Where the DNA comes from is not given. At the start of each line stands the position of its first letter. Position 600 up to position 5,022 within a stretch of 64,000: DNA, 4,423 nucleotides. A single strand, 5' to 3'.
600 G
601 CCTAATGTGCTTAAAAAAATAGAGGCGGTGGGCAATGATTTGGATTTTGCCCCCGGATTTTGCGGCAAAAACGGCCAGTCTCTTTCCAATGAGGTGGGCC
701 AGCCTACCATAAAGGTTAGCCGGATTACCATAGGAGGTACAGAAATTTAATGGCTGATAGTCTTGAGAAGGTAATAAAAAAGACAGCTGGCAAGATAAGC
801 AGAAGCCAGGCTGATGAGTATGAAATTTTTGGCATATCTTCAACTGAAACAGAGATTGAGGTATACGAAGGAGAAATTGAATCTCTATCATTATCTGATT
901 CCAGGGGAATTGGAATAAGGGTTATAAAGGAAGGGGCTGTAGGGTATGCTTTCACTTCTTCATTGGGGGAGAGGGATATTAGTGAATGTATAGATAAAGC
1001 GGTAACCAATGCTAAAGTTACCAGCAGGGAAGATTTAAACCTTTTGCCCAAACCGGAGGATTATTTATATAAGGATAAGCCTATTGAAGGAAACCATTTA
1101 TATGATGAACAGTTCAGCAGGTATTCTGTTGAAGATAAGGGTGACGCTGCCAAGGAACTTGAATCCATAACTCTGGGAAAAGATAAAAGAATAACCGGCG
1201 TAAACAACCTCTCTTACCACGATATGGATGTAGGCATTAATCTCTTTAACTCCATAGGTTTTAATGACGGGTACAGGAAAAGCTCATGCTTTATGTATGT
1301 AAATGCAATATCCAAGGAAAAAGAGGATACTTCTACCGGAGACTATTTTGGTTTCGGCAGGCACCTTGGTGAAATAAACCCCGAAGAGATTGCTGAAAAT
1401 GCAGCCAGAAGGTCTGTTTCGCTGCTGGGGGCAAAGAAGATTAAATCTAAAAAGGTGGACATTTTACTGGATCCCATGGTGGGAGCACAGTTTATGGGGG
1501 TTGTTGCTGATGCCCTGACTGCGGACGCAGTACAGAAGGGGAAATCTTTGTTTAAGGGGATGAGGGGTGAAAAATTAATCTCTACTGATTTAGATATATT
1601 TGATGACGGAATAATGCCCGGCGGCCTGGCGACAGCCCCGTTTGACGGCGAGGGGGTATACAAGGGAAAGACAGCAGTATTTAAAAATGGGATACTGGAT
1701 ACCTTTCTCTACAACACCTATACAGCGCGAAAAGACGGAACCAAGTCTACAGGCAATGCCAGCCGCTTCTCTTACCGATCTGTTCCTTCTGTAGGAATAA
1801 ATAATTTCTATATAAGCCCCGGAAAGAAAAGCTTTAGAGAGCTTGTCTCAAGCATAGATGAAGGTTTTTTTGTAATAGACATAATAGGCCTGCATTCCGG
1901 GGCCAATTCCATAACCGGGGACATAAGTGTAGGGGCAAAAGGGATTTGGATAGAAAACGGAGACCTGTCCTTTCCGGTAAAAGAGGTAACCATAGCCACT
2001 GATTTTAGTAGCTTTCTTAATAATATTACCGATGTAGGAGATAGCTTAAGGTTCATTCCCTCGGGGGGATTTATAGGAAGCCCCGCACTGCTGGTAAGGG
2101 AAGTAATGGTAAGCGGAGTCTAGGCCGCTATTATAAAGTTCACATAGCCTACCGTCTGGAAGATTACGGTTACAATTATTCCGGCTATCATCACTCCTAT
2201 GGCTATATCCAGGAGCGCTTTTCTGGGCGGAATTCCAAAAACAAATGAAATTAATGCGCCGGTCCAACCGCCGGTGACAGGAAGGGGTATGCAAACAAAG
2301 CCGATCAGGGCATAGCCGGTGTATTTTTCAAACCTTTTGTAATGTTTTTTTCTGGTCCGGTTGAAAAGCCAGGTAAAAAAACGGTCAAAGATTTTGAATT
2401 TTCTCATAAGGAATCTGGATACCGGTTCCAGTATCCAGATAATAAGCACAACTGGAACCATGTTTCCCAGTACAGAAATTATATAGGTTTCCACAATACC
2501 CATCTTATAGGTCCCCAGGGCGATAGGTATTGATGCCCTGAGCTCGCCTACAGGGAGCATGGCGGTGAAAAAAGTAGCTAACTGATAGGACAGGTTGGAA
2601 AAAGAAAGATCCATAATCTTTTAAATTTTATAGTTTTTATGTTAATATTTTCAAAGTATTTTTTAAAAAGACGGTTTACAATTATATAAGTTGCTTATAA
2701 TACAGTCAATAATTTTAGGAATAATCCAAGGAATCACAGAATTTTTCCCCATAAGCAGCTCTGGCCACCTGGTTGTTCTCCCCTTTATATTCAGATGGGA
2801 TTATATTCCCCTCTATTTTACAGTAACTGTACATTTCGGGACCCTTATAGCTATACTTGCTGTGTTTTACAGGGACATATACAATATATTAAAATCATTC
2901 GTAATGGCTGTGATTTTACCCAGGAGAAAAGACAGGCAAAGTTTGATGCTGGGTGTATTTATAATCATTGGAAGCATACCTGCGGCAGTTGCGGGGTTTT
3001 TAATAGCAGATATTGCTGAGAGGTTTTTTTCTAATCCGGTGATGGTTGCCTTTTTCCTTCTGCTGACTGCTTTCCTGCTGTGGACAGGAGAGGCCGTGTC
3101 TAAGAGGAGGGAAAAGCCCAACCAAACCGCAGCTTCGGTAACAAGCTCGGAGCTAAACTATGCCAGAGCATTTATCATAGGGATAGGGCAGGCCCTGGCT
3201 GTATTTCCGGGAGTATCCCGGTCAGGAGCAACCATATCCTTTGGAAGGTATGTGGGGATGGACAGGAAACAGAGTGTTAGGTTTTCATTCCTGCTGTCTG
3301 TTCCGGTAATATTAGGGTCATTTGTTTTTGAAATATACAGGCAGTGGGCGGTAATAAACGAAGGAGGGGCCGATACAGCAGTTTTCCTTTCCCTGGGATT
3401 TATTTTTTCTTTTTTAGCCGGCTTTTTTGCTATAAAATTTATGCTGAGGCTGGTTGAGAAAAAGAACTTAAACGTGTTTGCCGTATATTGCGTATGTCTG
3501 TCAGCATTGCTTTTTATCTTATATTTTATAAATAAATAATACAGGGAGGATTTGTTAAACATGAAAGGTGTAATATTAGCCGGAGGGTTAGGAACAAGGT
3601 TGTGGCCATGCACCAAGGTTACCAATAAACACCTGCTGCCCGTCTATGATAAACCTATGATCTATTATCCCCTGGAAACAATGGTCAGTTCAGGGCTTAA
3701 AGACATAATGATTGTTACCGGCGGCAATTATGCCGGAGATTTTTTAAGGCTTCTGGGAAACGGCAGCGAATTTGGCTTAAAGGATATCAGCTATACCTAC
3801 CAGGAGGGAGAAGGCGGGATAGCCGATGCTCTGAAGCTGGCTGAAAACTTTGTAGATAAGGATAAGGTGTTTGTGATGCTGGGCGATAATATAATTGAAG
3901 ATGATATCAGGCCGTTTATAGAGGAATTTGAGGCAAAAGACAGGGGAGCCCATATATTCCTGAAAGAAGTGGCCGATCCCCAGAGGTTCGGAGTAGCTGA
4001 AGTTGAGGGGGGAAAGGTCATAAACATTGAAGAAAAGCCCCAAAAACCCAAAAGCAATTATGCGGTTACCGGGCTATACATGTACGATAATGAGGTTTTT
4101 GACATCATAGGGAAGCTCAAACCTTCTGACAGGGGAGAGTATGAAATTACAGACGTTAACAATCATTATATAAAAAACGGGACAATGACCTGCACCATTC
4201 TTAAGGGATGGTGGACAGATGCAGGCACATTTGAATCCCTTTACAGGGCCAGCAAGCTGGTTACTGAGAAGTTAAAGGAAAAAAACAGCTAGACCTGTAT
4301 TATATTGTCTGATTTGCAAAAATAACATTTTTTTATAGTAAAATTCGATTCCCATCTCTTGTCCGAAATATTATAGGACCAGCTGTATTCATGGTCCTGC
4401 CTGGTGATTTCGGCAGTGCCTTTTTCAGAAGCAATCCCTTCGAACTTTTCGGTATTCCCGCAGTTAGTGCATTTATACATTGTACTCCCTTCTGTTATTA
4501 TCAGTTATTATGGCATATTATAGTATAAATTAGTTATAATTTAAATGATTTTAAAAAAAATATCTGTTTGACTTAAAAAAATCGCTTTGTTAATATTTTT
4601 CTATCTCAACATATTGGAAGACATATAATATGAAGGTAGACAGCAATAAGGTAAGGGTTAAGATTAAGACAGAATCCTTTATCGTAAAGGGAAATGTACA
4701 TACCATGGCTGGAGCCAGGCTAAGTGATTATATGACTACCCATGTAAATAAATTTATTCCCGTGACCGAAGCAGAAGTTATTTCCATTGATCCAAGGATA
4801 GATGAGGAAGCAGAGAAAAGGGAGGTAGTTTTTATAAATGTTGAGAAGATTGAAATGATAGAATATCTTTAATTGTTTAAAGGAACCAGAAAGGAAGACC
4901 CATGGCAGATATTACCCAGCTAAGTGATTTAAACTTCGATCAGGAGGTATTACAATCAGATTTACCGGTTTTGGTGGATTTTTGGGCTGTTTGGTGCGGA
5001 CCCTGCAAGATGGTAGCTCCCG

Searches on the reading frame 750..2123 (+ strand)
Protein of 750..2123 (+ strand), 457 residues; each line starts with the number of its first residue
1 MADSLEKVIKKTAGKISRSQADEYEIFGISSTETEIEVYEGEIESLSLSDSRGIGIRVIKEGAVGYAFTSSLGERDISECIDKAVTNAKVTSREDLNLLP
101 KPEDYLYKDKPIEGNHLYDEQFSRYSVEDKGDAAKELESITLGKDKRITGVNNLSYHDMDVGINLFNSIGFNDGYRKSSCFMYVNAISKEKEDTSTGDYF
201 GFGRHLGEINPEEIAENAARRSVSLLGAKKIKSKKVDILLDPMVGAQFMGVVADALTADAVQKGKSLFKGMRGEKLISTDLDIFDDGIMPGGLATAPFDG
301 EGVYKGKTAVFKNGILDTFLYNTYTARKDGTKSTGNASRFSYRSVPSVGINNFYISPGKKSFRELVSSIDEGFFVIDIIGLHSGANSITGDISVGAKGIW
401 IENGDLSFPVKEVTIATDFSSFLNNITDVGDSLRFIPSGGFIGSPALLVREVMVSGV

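Call 32: find_encoding_contigs(protein=window:750-2123:+, flank=10000, max_places=2)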
Protein window:750-2123:+ (457 aa): no gene with exactly this product is on record in the collection.

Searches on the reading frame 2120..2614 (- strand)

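Call 67: search_protein_families(library=pfam, proteins=[window:2120-2614:-], max_evalue=0.001)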
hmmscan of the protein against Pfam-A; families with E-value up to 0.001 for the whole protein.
window:2120-2614:- (164 aa): 1 family
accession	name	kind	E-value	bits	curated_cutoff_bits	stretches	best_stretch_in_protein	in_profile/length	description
PF06695.16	Sm_multidrug_ex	-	3.7e-36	124.8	30.7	1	24-147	1-121/121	Putative small multi-drug export protein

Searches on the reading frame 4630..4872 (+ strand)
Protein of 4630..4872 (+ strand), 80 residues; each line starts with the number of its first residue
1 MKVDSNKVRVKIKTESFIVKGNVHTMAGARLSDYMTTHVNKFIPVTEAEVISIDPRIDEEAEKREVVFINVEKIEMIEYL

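Call 67: search_protein_families(library=pfam, proteins=[window:4630-4872:+], max_evalue=0.001)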
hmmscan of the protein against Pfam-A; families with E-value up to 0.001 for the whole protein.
window:4630-4872:+ (80 aa): 1 family
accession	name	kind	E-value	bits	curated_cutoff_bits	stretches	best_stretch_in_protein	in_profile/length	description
PF20660.2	DUF6812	-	1.2e-12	48.1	27.1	1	19-74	2-53/53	Family of unknown function (DUF6812)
